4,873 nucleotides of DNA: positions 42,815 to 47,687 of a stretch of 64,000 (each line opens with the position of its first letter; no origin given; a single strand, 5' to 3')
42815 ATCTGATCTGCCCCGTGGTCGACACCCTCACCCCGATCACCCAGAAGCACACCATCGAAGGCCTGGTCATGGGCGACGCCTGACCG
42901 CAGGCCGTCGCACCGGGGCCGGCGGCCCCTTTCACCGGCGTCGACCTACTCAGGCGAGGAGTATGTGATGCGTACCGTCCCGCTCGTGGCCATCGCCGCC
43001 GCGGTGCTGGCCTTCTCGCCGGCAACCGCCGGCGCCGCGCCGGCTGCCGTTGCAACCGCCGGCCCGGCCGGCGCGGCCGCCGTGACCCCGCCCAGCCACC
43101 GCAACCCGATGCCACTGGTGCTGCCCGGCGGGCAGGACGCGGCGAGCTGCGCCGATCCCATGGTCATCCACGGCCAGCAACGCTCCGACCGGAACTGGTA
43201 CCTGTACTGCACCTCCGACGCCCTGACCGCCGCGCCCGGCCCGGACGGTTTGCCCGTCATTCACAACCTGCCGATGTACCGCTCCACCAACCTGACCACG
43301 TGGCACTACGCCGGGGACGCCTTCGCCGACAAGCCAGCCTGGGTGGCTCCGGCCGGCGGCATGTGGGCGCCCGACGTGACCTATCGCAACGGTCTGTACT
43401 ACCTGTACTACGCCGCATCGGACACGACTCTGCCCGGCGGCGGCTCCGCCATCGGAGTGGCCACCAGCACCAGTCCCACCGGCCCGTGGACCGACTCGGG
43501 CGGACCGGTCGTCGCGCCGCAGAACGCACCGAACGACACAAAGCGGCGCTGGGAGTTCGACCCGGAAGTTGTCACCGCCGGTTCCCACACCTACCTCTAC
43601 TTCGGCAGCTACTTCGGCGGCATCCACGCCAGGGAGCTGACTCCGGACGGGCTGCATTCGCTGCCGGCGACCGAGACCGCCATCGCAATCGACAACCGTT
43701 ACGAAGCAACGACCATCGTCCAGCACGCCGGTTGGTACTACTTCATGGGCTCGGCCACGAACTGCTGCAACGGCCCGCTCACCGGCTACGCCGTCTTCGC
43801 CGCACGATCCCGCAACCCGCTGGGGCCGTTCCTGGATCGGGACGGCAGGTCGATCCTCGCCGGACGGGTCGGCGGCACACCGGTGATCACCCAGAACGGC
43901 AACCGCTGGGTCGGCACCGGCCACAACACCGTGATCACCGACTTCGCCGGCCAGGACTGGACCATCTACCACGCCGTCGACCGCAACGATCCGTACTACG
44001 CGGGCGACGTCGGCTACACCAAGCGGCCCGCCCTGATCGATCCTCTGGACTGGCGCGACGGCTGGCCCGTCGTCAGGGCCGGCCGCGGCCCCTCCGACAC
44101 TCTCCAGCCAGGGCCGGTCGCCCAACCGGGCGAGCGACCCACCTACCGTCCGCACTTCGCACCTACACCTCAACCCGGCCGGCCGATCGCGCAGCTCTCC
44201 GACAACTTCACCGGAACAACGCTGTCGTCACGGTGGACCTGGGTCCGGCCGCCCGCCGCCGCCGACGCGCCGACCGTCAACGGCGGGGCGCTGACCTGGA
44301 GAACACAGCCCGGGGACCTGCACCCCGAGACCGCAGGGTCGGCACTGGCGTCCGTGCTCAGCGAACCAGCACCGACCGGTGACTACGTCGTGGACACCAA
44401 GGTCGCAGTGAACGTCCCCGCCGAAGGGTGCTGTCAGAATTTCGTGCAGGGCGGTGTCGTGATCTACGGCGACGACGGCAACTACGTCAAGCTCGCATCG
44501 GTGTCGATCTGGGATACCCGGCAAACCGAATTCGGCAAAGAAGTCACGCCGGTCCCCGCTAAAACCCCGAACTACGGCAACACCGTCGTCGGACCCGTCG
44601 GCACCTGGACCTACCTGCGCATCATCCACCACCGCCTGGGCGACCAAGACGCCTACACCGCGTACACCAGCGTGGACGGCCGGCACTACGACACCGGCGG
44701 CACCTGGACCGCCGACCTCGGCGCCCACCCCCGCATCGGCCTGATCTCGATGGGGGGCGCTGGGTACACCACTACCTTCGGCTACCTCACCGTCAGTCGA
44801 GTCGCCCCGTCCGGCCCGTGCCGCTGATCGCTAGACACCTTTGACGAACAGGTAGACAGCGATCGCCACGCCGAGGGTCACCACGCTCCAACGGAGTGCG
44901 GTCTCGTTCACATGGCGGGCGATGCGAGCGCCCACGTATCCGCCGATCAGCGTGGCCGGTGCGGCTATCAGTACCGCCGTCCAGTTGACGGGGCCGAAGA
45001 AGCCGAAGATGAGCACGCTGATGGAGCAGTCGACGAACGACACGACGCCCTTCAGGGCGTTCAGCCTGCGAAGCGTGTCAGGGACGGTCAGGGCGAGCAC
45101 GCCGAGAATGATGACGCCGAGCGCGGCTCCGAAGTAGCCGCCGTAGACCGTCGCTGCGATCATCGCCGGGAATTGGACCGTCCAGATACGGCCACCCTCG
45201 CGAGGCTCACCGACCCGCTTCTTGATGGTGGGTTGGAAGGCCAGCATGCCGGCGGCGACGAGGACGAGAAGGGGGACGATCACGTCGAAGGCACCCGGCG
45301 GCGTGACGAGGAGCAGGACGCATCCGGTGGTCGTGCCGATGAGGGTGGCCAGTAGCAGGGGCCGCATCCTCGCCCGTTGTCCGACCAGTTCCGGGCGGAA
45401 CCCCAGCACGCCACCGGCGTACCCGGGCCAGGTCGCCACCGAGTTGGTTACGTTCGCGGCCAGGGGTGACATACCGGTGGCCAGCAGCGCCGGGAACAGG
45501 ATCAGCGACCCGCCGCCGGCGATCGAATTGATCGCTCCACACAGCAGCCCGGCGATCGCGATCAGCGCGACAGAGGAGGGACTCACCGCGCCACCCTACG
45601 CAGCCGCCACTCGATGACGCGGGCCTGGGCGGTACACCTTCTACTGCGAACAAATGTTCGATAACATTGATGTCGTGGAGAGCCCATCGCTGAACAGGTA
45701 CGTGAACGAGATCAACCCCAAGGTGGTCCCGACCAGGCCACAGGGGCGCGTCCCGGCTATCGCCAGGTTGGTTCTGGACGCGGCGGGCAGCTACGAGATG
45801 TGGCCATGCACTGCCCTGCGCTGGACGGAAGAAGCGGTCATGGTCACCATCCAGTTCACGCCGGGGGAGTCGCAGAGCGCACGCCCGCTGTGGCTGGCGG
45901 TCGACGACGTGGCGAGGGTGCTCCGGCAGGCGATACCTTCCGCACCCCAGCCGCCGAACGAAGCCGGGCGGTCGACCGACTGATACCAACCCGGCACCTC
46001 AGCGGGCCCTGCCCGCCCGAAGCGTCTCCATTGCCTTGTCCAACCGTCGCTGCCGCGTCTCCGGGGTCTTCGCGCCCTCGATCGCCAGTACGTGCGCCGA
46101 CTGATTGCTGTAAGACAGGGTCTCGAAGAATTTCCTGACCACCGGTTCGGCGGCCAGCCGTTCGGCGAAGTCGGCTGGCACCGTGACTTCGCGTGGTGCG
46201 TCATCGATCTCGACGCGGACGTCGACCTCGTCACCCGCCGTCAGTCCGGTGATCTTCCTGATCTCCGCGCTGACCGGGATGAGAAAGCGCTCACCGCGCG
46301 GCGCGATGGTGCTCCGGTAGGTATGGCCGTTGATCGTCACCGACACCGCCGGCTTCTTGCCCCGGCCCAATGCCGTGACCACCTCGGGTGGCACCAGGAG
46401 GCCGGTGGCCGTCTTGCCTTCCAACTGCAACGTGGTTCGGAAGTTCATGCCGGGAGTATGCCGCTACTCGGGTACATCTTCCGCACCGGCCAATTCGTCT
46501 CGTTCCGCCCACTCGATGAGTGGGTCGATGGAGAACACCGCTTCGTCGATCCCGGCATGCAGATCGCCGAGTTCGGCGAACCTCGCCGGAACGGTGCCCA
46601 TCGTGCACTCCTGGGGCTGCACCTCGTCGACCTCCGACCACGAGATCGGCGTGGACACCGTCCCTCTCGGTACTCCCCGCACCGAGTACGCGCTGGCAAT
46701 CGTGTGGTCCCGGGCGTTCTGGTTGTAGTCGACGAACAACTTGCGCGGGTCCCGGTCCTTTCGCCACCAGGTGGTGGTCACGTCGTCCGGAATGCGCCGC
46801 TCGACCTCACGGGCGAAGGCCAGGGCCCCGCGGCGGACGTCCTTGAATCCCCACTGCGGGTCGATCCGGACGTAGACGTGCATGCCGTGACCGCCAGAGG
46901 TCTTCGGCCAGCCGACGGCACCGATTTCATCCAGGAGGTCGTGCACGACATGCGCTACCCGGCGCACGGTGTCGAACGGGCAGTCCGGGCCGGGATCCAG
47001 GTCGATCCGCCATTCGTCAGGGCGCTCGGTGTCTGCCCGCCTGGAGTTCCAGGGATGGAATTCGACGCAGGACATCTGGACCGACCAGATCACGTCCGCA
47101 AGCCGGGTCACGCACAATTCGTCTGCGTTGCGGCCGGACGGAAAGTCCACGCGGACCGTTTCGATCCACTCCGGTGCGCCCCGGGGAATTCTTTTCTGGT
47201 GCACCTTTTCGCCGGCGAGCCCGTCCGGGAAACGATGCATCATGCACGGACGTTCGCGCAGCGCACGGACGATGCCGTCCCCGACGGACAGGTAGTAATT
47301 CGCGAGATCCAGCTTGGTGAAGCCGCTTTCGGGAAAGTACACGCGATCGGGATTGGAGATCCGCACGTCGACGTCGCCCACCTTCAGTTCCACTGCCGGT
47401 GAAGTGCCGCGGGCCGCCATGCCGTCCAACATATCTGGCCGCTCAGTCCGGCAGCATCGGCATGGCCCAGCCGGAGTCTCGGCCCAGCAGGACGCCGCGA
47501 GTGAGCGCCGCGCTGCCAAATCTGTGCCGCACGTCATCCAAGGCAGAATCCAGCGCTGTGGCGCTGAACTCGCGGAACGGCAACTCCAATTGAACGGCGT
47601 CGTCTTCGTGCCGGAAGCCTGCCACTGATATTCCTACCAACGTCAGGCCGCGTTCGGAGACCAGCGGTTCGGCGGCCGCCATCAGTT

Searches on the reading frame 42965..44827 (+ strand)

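Call 5: search_protein_families(library=pfam, proteins=[window:42965-44827:+])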
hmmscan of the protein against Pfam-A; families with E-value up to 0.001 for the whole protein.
window:42965-44827:+ (620 aa): 1 family
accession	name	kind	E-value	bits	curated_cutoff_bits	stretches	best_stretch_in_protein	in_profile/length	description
PF04616.20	Glyco_hydro_43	-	7.2e-47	160.5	32.2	1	63-368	11-288/288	Glycosyl hydrolases family 43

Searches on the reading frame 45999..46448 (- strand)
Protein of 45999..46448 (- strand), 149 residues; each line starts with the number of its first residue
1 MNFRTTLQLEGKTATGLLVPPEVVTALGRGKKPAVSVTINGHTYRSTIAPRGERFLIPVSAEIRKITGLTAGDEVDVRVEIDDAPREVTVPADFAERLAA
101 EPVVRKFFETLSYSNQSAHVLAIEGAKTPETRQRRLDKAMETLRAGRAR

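Call 5: search_protein_families(library=pfam, proteins=[window:45999-46448:-])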
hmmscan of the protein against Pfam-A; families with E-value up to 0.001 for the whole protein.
window:45999-46448:- (149 aa): 2 families
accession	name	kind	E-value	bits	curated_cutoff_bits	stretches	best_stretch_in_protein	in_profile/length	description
PF13376.11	OmdA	-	2.8e-21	75.7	25.6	1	87-146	1-60/60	Bacteriocin-protection, YdeI or OmpD-Associated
PF08922.17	DUF1905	-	6.9e-19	68.2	24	1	3-79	1-81/81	Domain of unknown function (DUF1905)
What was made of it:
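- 45999..46448 (-): DUF1905 + OmdA (YdeI-like) protein, 149 aa. Pfam PF08922 and PF13376 (call 5).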

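Call 32: search_protein_families(library=ncbifam, proteins=[window:45999-46448:-], max_evalue=0.01)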
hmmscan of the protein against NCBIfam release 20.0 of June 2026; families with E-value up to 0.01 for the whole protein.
window:45999-46448:- (149 aa): 0 families

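Call 35: search_solved_structures(query=window:45999-46448:-, max_evalue=0.01)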
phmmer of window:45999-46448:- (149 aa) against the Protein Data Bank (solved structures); distinct sequences matched with E-value up to 0.01: 1.
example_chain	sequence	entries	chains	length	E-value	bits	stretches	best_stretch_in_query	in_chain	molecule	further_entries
4p99_A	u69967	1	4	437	0.00059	23.1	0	30-60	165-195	MpAFP_RII tetra-tandemer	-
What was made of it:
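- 45999..46448 (-): No NCBIfam match and no informative solved-structure match (calls 32, 35).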

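Call 49: find_encoding_contigs(protein=window:45999-46448:-, flank=3000, max_places=3)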
Protein window:45999-46448:- (149 aa): no gene with exactly this product is on record in the collection.

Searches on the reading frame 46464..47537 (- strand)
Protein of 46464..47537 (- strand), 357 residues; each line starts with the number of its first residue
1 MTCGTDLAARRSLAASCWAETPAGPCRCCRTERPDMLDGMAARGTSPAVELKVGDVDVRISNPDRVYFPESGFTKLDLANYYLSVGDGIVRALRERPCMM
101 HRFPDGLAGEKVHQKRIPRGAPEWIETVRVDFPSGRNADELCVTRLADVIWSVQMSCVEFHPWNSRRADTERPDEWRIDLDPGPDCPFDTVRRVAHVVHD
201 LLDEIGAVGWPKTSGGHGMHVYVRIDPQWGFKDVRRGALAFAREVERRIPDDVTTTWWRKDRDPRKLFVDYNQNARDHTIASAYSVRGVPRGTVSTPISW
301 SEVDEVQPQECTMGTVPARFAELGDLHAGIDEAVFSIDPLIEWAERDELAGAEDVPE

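Call 5: search_protein_families(library=pfam, proteins=[window:46464-47537:-])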
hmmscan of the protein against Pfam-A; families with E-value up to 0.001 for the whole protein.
window:46464-47537:- (357 aa): 2 families
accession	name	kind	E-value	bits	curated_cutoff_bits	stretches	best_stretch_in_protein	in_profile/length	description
PF21686.3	LigD_Prim-Pol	-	1.1e-91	307.4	27.4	1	74-327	1-254/254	LigD, primase-polymerase domain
PF01896.25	DNA_primase_S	-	1.4e-13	52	26.8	1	178-300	3-163/163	DNA primase small subunit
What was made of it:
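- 46464..47420 (-): Stand-alone primase-polymerase (LigD_Prim-Pol domain), 318 aa from the ATG at 47420. Pfam 1.1e-91 (call 5).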

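Call 32: search_protein_families(library=ncbifam, proteins=[window:46464-47432:-], max_evalue=0.01)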
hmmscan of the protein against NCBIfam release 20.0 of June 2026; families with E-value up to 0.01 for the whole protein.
window:46464-47432:- (322 aa): 5 families
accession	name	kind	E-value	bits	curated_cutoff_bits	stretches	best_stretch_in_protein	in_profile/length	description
TIGR02776.1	NHEJ_ligase_prk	equivalog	6.9e-74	249.7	373.2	1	20-295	314-585/587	DNA ligase D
TIGR02778.1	ligD_pol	equivalog_domain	8.5e-70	235.2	214.7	1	23-269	1-244/245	non-homologous end-joining DNA ligase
NF004628.0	PRK05972.1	subfamily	1.8e-65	221.6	895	1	17-302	576-858/870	ATP-dependent DNA ligase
NF007210.0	PRK09632.1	equivalog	1.6e-56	192.1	989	1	16-321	8-318/781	ATP-dependent DNA ligase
NF007211.0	PRK09633.1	equivalog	1.2e-45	156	774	1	22-292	322-587/610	DNA ligase D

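Call 33: search_solved_structures(query=window:46464-47432:-, max_evalue=0.00001)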
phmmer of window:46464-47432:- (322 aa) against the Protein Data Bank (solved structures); distinct sequences matched with E-value up to 0.00001: 5.
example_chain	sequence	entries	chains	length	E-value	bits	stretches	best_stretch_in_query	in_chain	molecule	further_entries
6sa0_A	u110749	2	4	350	1.7e-101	343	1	11-321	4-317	DNA polymerase LigD, polymerase domain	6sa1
5op0_B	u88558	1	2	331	8.7e-101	340.7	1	13-321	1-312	DNA polymerase LigD, polymerase domain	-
5dmu_A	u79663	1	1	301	5.6e-44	153.9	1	4-301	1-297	NHEJ Polymerase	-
2fao_A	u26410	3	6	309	7.2e-43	150.3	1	16-289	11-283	probable ATP-dependent DNA ligase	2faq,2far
2iru_A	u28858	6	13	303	4.5e-35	124.6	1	22-297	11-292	Putative DNA ligase-like protein Rv0938/MT0965 | DNA ligase-like protein Rv0938/MT0965 | Putative DNA ligase-like protein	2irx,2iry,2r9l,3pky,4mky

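Call 38: search_solved_structures(query=window:46464-47432:-, max_evalue=1e-50, show_alignments=1)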
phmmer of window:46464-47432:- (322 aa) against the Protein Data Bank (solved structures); distinct sequences matched with E-value up to 1e-50: 2.
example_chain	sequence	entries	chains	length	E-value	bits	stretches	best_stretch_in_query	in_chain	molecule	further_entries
6sa0_A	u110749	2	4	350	1.7e-101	343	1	11-321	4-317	DNA polymerase LigD, polymerase domain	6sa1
5op0_B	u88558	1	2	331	8.7e-101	340.7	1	13-321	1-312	DNA polymerase LigD, polymerase domain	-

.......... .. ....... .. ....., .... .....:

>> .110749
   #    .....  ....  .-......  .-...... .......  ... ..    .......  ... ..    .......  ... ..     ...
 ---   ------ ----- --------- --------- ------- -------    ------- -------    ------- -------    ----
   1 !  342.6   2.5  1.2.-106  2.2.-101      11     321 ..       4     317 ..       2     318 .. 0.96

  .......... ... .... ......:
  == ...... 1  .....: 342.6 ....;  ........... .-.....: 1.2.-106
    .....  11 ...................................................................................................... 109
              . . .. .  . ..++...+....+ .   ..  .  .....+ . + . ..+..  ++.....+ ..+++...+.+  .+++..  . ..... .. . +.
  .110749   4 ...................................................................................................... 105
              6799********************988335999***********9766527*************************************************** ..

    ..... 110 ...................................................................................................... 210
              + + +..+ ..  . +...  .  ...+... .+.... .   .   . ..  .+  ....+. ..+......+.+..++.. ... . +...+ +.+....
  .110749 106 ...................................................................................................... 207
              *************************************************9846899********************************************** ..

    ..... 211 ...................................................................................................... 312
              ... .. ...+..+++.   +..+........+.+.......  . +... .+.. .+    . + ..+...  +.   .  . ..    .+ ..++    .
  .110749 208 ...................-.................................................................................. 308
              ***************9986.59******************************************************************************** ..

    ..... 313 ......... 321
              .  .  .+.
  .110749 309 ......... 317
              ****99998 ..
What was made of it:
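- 46464..47420 (-): Matches M. smegmatis Prim-PolC structures 6sa0 and 5op0 at E about 1e-101, but the ORF ends about 5 residues into Loop 3 (calls 33, 38).
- On Prim-PolC (LigC-associated primase-polymerase): Matches 6sa0 and 5op0 at E about 1e-101, with conserved catalytic motifs in the alignment (calls 33, 38). The alignment ends at chain position 317 and the ORF stops one residue later (call 38).
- Closest known: Mycobacterial Prim-PolC. Same: The DxD and SGGxGxH motifs, most of the 5'-phosphate pocket and the C-terminal helix are present (calls 33, 38).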

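Call 80: find_homologous_proteins(query=window:46464-47420:-, max_evalue=1e-40)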
Query window:46464-47420:- (318 aa): 8000 proteins with E <= 1e-40 among 8000 candidates; the best 120 are listed.
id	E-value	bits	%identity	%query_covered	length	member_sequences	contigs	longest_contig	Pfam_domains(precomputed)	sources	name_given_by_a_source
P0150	7.0e-219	744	100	100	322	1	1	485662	PF01896.26,PF21686.4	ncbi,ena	-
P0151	8.6e-211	717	95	100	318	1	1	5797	PF01896.26,PF21686.4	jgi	jgi:DNA ligase D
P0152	1.9e-207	706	95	98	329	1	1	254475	PF01896.26,PF21686.4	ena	-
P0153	3.4e-205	699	93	100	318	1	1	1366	PF01896.26,PF21686.4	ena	-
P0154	1.5e-202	690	91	100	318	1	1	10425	PF01896.26,PF21686.4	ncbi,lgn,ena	-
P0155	5.6e-201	685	91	100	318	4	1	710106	PF01896.26,PF21686.4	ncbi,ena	-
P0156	1.5e-199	680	91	100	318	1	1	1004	PF01896.26,PF21686.4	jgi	jgi:DNA ligase D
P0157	2.5e-199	679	90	100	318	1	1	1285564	PF01896.26,PF21686.4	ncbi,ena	-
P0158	2.6e-199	679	90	100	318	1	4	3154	PF01896.26,PF21686.4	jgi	jgi:DNA ligase D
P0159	3.6e-199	679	91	100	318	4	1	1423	PF01896.26,PF21686.4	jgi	jgi:DNA ligase D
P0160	7.9e-199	678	90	100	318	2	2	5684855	PF01896.26,PF21686.4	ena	-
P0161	3.3e-196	669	89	100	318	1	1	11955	PF01896.26,PF21686.4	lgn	-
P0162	1.2e-195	667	88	100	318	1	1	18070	PF01896.26,PF21686.4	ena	-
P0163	3.6e-194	663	87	100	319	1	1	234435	PF01896.26,PF21686.4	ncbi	-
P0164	1.0e-193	661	87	100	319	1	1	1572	PF01896.26,PF21686.4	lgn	-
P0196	9.5e-177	605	81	99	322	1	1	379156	PF01896.26,PF21686.4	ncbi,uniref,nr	ncbi:non-homologous end-joining DNA ligase [Aldersonia sp. NBC_00410]|uniref:non-homologous end-join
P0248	2.4e-172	591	80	97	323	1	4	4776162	PF01896.26,PF21686.4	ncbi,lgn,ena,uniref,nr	ncbi:ATP-dependent DNA ligase [Rhodococcus triatomae]|uniref:DNA ligase D n=1 Tax=Rhodococcus triato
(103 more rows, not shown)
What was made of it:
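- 46464..47420 (-): Most close relatives are called at 318 aa (call 80).
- Closest known: Mycobacterial Prim-PolC. Different: It belongs to a separate, well-conserved group of 318-328 aa proteins found in Nakamurella, Aldersonia, Rhodococcus and Angustibacter (call 80).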

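Call 81: find_encoding_contigs(protein=P0248, flank=5000, max_places=1)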
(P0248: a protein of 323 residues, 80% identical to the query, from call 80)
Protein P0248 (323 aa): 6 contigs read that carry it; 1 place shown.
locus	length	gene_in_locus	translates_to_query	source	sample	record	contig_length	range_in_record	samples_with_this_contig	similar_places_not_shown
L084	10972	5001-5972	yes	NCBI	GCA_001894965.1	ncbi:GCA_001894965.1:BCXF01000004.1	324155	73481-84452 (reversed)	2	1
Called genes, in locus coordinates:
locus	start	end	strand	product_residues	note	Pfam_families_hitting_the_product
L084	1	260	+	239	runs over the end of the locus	-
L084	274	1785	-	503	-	PF04675:DNA_ligase_A_N, PF01068:DNA_ligase_A_M, PF04679:DNA_ligase_A_C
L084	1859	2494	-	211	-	PF00072:Response_reg, PF00196:GerE, PF08281:Sigma70_r4_2 (faint)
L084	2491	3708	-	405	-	PF07730:HisKA_3, PF02518:HATPase_c (weak)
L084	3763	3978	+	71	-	-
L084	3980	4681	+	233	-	PF11139:SfLAP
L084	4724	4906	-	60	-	-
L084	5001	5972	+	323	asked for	PF21686:LigD_Prim-Pol, PF01896:DNA_primase_S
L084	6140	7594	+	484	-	PF00860:Xan_ur_permease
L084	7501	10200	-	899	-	-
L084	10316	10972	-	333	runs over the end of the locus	PF00756:Esterase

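Call 82: find_encoding_contigs(protein=P0196, flank=5000, max_places=1)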
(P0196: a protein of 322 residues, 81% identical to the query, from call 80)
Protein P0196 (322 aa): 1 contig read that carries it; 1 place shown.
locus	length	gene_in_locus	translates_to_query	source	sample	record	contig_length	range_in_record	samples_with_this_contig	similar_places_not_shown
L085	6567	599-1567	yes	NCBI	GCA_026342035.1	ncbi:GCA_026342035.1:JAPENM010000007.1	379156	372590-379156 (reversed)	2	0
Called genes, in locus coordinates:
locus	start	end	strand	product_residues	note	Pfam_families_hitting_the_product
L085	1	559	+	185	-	PF10615:DUF2470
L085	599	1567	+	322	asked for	PF21686:LigD_Prim-Pol, PF01896:DNA_primase_S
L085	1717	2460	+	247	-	PF02517:Rce1-like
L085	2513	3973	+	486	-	PF03816:LytR_cpsA_psr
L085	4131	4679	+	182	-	PF00210:Ferritin, PF02915:Rubrerythrin (weak)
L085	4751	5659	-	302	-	PF19348:DUF5926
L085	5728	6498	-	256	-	PF03009:GDPD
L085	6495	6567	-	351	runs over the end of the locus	PF14219:DUF4328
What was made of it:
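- On Single polycistronic operon dinB / primase-polymerase / DUF1905: The polymerase orthologue stands elsewhere in Rhodococcus and Aldersonia (calls 81, 82).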
